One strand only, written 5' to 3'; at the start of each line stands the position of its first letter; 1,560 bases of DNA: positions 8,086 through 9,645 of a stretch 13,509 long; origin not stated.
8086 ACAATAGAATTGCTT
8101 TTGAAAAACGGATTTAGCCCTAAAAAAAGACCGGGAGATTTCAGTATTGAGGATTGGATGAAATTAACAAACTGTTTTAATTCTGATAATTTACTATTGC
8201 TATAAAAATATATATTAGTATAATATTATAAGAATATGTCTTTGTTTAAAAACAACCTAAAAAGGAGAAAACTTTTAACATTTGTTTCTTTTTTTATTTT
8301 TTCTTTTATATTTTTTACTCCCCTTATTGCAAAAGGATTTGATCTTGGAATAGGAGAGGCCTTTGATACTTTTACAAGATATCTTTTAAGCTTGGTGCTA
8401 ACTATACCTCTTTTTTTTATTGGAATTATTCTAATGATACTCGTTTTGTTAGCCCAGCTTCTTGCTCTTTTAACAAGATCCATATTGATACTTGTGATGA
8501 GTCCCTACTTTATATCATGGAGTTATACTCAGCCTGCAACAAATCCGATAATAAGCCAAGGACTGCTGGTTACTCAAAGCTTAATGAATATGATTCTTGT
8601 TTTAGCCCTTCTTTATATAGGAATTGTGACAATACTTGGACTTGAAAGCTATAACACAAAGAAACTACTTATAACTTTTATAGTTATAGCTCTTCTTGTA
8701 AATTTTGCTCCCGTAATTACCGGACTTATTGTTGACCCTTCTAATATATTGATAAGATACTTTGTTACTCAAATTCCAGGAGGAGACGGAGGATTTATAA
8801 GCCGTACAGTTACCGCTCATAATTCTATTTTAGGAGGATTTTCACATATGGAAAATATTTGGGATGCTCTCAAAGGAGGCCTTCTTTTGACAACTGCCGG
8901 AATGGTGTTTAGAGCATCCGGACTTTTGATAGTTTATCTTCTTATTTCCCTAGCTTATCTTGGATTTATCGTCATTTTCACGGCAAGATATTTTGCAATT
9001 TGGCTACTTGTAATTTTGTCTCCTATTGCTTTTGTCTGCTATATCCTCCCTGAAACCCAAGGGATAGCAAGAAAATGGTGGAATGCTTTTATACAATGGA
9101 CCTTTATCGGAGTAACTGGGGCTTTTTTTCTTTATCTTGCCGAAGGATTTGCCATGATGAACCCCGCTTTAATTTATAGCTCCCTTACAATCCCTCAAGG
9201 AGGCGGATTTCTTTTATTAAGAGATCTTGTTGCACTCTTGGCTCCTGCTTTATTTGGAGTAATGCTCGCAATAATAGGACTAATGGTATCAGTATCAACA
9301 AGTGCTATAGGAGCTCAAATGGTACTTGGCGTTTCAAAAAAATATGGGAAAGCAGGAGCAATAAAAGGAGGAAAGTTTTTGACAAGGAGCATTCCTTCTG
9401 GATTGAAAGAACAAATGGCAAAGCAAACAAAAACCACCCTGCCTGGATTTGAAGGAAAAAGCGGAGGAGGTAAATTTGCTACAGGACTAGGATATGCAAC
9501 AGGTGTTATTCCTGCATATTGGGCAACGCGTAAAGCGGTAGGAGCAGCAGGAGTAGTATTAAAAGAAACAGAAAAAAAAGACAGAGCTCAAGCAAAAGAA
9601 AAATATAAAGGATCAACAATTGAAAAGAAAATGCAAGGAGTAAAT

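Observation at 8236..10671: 811-aa membrane protein (9-11 TM helices) with a charged central domain and a variable Pro/Thr/Ser repeat tail: candidate TrbL/VirB6-like or host/surface-interaction component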

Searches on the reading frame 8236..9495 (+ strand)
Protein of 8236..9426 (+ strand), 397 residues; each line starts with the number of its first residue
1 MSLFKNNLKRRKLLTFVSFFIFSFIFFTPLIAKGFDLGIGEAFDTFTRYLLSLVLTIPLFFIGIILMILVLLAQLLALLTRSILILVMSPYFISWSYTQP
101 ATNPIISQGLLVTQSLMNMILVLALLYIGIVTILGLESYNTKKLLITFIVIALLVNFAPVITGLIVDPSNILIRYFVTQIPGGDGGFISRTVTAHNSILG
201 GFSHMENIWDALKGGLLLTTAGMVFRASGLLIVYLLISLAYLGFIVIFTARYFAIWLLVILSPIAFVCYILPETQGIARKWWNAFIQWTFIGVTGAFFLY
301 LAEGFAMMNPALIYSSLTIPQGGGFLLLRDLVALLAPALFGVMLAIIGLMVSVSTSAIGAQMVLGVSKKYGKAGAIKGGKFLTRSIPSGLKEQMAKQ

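Call 13: search_protein_families(library=pfam, proteins=[window:8236-9426:+], max_evalue=10)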
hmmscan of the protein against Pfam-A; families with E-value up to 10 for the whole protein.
seq(397 aa): 0 families

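Call 16: search_solved_structures(query=A1, max_evalue=10, show_alignments=3)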
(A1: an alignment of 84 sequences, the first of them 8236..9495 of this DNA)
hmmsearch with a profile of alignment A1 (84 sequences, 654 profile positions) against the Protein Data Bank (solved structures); distinct sequences matched with E-value up to 10: 119 (the best 60 are shown).
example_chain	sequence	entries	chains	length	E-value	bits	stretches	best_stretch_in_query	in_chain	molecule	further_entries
9o0l_A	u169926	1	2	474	0.00014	24.2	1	383-627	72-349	Coiled-coil domain-containing protein 6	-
9o04_A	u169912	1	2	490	0.00016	24.1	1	383-627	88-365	Coiled-coil domain-containing protein 6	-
4uos_A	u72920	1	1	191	0.02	17.1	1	453-615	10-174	DESIGNED HELICAL BUNDLE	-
3abh_A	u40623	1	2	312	0.037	16.2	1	477-620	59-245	Protein kinase C and casein kinase substrate in neurons protein 2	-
3q0k_A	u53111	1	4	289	0.04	16.1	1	478-620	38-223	Protein kinase C and casein kinase substrate in neurons protein 2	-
8t1i_J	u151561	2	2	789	0.047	15.9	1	524-631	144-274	Mediator of RNA polymerase II transcription subunit 15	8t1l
7emf_O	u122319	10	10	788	0.05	15.8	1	524-631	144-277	Mediator of RNA polymerase II transcription subunit 15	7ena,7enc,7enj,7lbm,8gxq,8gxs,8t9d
3aco_A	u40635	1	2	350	0.064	15.4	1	477-621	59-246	Protein kinase C and casein kinase substrate in neurons protein 2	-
2v0o_A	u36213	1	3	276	0.069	15.3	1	373-549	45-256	FCH DOMAIN ONLY PROTEIN 2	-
3i2w_A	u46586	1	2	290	0.082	15.1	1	419-599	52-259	Syndapin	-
5buo_A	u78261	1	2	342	0.1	14.7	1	428-584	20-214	Amyloid beta A4 protein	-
5cwo_A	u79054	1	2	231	0.14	14.3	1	406-593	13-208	Designed helical repeat protein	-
6w2r_A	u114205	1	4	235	0.23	13.6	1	457-639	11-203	Junction 19 DHR54-DHR79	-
3haj_A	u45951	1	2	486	0.25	13.5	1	484-621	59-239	human PACSIN2 F-BAR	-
3qe6_A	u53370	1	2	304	0.27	13.3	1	336-506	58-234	Protein kinase C and casein kinase II substrate protein 3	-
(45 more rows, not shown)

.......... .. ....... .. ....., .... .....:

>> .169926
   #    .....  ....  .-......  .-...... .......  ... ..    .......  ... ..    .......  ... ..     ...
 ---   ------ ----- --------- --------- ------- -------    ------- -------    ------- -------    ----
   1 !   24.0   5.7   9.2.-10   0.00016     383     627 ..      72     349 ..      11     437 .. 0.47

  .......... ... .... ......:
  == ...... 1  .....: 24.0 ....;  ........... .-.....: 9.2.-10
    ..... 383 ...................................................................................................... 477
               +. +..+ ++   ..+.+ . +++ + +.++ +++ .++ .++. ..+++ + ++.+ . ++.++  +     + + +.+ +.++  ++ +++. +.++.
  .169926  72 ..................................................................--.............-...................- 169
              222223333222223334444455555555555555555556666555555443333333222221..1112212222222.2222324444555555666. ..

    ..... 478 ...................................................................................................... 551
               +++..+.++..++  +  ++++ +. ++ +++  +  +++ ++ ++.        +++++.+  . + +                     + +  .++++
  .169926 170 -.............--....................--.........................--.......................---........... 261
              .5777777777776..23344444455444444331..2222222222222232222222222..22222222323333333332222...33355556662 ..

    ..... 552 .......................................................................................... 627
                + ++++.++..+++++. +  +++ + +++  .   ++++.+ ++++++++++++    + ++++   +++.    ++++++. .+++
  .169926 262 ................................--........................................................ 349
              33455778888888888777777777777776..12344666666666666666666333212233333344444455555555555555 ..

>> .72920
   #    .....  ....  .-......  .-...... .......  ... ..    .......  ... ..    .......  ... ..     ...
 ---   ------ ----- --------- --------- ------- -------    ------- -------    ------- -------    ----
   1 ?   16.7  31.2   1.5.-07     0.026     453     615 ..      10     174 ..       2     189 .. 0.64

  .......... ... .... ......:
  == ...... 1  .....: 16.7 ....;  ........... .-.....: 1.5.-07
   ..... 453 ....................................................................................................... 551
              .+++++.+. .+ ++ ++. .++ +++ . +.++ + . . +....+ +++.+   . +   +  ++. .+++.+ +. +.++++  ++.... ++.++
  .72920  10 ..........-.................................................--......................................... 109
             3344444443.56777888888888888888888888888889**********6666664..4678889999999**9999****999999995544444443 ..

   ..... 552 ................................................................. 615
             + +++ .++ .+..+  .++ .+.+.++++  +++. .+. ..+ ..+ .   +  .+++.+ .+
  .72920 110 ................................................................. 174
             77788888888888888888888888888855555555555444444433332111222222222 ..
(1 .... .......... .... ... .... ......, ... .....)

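Call 23: predict_structure(alignment_id=A1)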
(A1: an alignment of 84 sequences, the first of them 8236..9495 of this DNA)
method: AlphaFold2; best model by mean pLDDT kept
length: 420 residues; sequences in the alignment: 84
mean_pLDDT: 84.2   pTM: 0.74
mean pLDDT of the five models: 84.2, 81.6, 81.0, 80.8, 80.6
residues with pLDDT >= 90: 224; 70-90: 119; 50-70: 53; < 50: 24
segments of 3 or more residues with pLDDT < 50: 1-4, 405-420
pLDDT, mean of each block of 10 residues (from residue 1): 54 80 69 63 81 83 91 95 94 94 97 97 94 89 91 96 97 95 82 84 74 76 90 96 97 97 95 94 96 97 93 92 88 93 97 82 80 63 58 62 48 44
secondary structure, 60 per line:
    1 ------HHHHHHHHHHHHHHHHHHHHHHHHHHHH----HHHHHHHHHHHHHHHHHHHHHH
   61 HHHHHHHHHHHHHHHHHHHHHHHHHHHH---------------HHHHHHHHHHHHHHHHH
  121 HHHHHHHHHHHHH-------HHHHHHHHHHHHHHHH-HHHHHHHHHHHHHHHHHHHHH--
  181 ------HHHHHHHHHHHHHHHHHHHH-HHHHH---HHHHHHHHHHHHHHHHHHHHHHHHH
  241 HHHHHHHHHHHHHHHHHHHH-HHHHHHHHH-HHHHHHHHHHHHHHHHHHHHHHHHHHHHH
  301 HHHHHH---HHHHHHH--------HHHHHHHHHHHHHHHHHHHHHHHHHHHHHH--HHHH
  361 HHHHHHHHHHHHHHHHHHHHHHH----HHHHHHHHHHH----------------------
elements in order: H7-34 H39-88 H104-133 H141-156 H158-178 H187-206 H208-212 H216-260 H262-270 H272-306 H310-316 H325-354 H357-383 H388-398

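Call 27: fold_search(model_id=the predicted structure, library=pdb)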
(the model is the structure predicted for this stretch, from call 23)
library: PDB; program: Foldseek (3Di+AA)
matches with E <= 10: 225; with E <= 0.001: 0
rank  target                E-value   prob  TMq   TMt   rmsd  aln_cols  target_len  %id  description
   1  8rt9_F                4.9e-02  0.99  0.31  0.42   8.9       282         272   13  Stalk complex full-length structure (TrwJ/VirB5-TrwI/VirB6) from the fully-assembled R388 type IV secretion system det (released 2024-06-19)
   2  8rtd_L                9.5e-02  0.98  0.29  0.40   9.3       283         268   14  Stalk-Arches-IMC structure from the fully-assembled R388 type IV secretion system determined by cryo-EM. (released 2024-06-19)
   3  7o3v_G                1.3e-01  0.98  0.32  0.45   7.6       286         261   14  Stalk complex structure (TrwJ/VirB5-TrwI/VirB6) from the fully-assembled R388 type IV secretion system determined by c (released 2022-06-22)
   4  7uni_C                1.7e-01  0.23  0.10  0.16  25.5       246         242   12  De novo designed chlorophyll dimer protein with Zn pheophorbide a methyl ester, SP2-ZnPPaM (released 2023-04-19)
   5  7o3v_J                1.8e-01  0.91  0.28  0.40  10.4       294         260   12  Stalk complex structure (TrwJ/VirB5-TrwI/VirB6) from the fully-assembled R388 type IV secretion system determined by c (released 2022-06-22)
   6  7n6g_3P               3.0e-01  0.15  0.12  0.14  55.2       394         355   10  C1 of central pair (released 2022-05-18)
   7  7udn_B                3.3e-01  0.54  0.21  0.27  21.1       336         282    7  Crystal structure of designed helical repeat protein RPB_PLP1_R6 in alternative conformation 2 (released 2023-03-22)
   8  7o3v_F                3.6e-01  0.87  0.30  0.43   8.3       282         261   16  Stalk complex structure (TrwJ/VirB5-TrwI/VirB6) from the fully-assembled R388 type IV secretion system determined by c (released 2022-06-22)
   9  8rtd_H                5.1e-01  0.72  0.25  0.40  13.9       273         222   12  Stalk-Arches-IMC structure from the fully-assembled R388 type IV secretion system determined by cryo-EM. (released 2024-06-19)
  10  5c5b_A                5.8e-01  0.14  0.12  0.13  26.9       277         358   11  Crystal Structure of Human APPL BAR-PH Heterodimer (released 2016-06-22)
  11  7unh_A                6.3e-01  0.09  0.11  0.15  27.0       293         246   11  De novo designed chlorophyll dimer protein in apo state, SP2 (released 2023-04-19)
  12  7n6g_3R               7.2e-01  0.10  0.13  0.15  56.4       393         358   10  C1 of central pair (released 2022-05-18)
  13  8rtd_I                9.0e-01  0.38  0.21  0.34  13.1       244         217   13  Stalk-Arches-IMC structure from the fully-assembled R388 type IV secretion system determined by cryo-EM. (released 2024-06-19)
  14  7p5j_A                1.3e+00  0.04  0.10  0.11  30.9       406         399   12  Cryo-EM structure of human TTYH1 in GDN (released 2021-08-11)
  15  5c5b_C                1.3e+00  0.10  0.12  0.14  26.9       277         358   11  Crystal Structure of Human APPL BAR-PH Heterodimer (released 2016-06-22)
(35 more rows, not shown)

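Call 31: search_solved_structures(query=A2, max_evalue=10, show_alignments=2)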
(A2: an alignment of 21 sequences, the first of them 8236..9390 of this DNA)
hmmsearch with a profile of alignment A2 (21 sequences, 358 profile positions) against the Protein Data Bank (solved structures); distinct sequences matched with E-value up to 10: 1.
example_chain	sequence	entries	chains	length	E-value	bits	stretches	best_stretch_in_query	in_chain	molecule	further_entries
7o3v_F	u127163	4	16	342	0.00022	23.8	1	187-327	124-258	TrwI protein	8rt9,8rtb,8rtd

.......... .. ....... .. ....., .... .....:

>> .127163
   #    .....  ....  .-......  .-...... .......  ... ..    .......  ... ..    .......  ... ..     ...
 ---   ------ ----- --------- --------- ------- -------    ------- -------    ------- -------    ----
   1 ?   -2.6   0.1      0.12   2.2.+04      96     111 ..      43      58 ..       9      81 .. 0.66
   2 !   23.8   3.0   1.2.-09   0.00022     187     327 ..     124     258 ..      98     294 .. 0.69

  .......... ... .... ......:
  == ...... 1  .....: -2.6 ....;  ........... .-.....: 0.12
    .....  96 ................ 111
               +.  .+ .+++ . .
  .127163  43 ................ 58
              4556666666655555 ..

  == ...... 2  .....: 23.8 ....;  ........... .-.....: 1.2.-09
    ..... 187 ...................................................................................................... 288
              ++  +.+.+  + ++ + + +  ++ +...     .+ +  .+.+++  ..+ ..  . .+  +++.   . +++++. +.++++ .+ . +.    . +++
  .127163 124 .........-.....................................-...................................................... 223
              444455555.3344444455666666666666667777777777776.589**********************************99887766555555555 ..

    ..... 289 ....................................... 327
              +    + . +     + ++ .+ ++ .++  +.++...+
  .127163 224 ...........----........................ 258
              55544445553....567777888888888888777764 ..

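Call 38: find_related_loci(query=A3, collection=genome_contigs, flank=10000)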
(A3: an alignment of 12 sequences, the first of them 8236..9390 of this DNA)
Query A3 (385 aa) in genome_contigs; peptide patterns used: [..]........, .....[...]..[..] (x = any residue, [..] = any of these).
122 stretches matched a pattern; 31 encode a relative of the query (tblastn E <= 1e-3); 31 distinct loci.
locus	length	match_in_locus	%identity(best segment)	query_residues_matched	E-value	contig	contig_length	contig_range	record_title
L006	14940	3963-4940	43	45-378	1e-60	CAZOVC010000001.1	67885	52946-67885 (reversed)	MAG TPA_asm: uncultured Candidatus Saccharibacteria bacterium isolate binchicken_co100_437 genome assembly, contig: NODE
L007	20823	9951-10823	43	71-380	3e-60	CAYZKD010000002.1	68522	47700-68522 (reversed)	MAG TPA_asm: uncultured Candidatus Saccharibacteria bacterium isolate SRP141376_co1_334 genome assembly, contig: NODE_10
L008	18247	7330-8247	42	50-360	1e-59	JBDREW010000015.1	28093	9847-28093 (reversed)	MAG: Candidatus Nealsonbacteria bacterium isolate MEGAHIT-group-1.334 k141_7167567, whole genome shotgun sequence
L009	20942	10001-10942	41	54-385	2e-58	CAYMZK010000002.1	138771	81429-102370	MAG TPA_asm: uncultured Candidatus Saccharibacteria bacterium isolate SRP141376_co2_311 genome assembly, contig: NODE_26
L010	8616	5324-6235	38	64-378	4e-58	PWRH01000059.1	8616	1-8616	MAG: Candidatus Nealsonbacteria bacterium isolate CSSed10_83 CS-Sed10-C23439, whole genome shotgun sequence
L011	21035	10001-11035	40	8-385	4e-58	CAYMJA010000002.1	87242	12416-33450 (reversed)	MAG TPA_asm: uncultured Candidatus Saccharibacteria bacterium isolate SRP214966_co5_52 genome assembly, contig: NODE_77_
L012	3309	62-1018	43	48-368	1e-56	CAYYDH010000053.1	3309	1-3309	MAG TPA_asm: uncultured Candidatus Saccharibacteria bacterium isolate SRP178699_co1_472 genome assembly, contig: NODE_45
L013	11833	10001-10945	39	52-377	6e-55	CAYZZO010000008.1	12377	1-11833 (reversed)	MAG TPA_asm: uncultured Candidatus Saccharibacteria bacterium isolate binchicken_co164_192 genome assembly, contig: NODE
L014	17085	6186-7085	43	64-380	1e-54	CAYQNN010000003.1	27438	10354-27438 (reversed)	MAG TPA_asm: uncultured Candidatus Saccharibacteria bacterium isolate SRP214966_co5_352 genome assembly, contig: NODE_11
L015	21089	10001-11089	38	5-382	4e-55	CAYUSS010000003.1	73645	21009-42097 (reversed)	MAG TPA_asm: uncultured Candidatus Saccharibacteria bacterium isolate binchicken_co34_299 genome assembly, contig: NODE_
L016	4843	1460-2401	38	49-372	9e-55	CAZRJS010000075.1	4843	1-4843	MAG TPA_asm: Candidatus Woesearchaeota archaeon isolate SRP191223_co1_348 genome assembly, contig: NODE_25598_length_484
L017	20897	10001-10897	43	64-382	8e-55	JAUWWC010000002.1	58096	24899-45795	MAG: Candidatus Nealsonbacteria bacterium isolate CSMAG_2648 CSMAG_2648_k127_340283_length_58096_cov_25.4184, whole geno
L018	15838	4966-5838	43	67-373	2e-54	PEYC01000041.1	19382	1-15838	MAG: Candidatus Nealsonbacteria bacterium CG08_land_8_20_14_0_20_36_22 CG08_land_8_20_14_0.20_scaffold_1734_c, whole gen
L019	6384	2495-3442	39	44-372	4e-54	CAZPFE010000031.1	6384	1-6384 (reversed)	MAG TPA_asm: uncultured Candidatus Saccharibacteria bacterium isolate SRP141559_co1_270 genome assembly, contig: NODE_76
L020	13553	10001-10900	41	64-378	1e-52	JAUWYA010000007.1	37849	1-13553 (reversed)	MAG: Candidatus Nealsonbacteria bacterium isolate CSMAG_2698 CSMAG_2698_k141_595444_length_37849_cov_11.9872, whole geno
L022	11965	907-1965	37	9-381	1e-51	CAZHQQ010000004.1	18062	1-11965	MAG TPA_asm: uncultured Candidatus Saccharibacteria bacterium isolate binchicken_co181_160 genome assembly, contig: NODE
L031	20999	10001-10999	34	48-378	2e-42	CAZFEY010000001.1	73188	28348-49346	MAG TPA_asm: uncultured Candidatus Saccharibacteria bacterium isolate SRP050083_co1_131 genome assembly, contig: NODE_70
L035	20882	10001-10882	33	87-378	9e-33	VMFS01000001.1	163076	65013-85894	MAG: Parcubacteria group bacterium Gr01-1014_30 G01um101430_scaffold_39, whole genome shotgun sequence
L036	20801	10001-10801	37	87-374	9e-42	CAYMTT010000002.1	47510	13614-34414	MAG TPA_asm: uncultured Candidatus Saccharibacteria bacterium isolate binchicken_co17_376 genome assembly, contig: NODE_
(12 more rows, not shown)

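Call 49: find_homologous_proteins(query=A4, max_evalue=1e-50)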
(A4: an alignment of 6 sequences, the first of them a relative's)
Query A4 (6 sequences) (599 aa, profile of the alignment): 8000 proteins with E <= 1e-50 among 8000 candidates; the best 120 are listed.
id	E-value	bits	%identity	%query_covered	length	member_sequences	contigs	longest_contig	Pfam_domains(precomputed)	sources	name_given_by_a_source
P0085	0.0e+0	1175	72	96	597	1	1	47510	PF19044.7,PF01935.24,PF12846.14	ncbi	-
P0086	0.0e+0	1170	70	99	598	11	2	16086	PF19044.7,PF01935.24,PF12846.14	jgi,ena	-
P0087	0.0e+0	1163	66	100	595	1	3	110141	PF19044.7,PF01935.24,PF12846.14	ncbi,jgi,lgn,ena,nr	ncbi:MAG: Type IV secretory pathway VirB4 component-like protein [Parcubacteria group bacterium GW20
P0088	0.0e+0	1155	92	100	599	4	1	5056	PF19044.7,PF01935.24,PF12846.14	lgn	-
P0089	0.0e+0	1152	70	100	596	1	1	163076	PF19044.7,PF01935.24,PF12846.14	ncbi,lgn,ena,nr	ncbi:MAG: Type IV secretory pathway VirB4 components-like protein [Parcubacteria group bacterium Gr0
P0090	0.0e+0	1146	74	99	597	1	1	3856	PF19044.7,PF01935.24,PF12846.14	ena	-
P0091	0.0e+0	1144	82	99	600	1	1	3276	PF19044.7,PF01935.24,PF12846.14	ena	-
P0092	0.0e+0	1144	83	98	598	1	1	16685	PF19044.7,PF01935.24,PF12846.14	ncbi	-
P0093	0.0e+0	1144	82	99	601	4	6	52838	PF19044.7,PF01935.24,PF12846.14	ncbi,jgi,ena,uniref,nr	ncbi:MAG: conjugal transfer protein TraC [Candidatus Nealsonbacteria bacterium CG10_big_fil_rev_8_21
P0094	0.0e+0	1143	83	100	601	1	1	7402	PF19044.7,PF01935.24,PF12846.14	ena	-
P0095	0.0e+0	1143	83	99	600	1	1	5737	PF19044.7,PF01935.24,PF12846.14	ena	-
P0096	0.0e+0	1143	82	100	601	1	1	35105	PF19044.7,PF01935.24,PF12846.14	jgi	-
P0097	0.0e+0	1143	75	99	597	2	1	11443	PF19044.7,PF12846.14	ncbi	-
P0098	0.0e+0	1143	82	99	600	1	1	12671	PF19044.7,PF01935.24,PF11130.15,PF12846.14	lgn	-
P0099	0.0e+0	1143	82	99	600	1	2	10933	PF19044.7,PF01935.24,PF12846.14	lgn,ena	-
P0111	0.0e+0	1139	82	99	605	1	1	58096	PF19044.7,PF01935.24,PF12846.14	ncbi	-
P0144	0.0e+0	1132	72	99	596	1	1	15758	PF19044.7,PF01935.24,PF12846.14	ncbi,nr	ncbi:MAG: ATP-binding protein [Candidatus Pacebacteria bacterium]|nr:ATP-binding protein [Candidatus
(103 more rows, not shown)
